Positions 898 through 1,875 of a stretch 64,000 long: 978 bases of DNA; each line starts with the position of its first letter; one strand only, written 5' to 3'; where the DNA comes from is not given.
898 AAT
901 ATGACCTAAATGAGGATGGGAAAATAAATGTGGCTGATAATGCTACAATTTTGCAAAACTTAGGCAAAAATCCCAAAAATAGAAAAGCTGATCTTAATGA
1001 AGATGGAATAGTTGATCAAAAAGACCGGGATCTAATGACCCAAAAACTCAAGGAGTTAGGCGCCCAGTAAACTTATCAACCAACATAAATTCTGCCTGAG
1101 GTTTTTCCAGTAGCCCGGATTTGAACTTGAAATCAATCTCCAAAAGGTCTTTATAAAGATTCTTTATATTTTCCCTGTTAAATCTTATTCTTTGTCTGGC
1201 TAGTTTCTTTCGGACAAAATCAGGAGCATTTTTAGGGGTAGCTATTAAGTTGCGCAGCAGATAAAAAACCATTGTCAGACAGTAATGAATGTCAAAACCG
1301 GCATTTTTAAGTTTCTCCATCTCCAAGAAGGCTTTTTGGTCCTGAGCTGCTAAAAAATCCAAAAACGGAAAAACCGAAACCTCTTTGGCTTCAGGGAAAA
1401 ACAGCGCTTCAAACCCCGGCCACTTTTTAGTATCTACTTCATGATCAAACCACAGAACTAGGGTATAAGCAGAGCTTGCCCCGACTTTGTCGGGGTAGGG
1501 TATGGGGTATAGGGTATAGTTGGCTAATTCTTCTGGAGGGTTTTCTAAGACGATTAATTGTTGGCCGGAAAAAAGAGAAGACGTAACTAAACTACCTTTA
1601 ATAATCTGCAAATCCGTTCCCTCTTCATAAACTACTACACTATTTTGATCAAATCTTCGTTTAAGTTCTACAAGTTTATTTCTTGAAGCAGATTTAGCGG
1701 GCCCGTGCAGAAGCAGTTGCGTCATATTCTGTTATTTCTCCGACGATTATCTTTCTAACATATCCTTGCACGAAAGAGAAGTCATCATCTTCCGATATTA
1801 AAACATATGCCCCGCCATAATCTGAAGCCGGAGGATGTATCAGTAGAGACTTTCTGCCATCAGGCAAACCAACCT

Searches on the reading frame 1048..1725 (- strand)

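Call 26: search_protein_families(library=pfam, proteins=[window:1048-1725:-])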
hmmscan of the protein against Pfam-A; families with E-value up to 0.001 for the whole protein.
window:1048-1725:- (225 aa): 1 family
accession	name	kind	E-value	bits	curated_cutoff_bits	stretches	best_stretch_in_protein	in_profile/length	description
PF21694.2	DNA_pol3_delta_C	-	6.2e-06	26.6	27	1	161-210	63-112/121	DNA polymerase III delta subunit, C-terminal domain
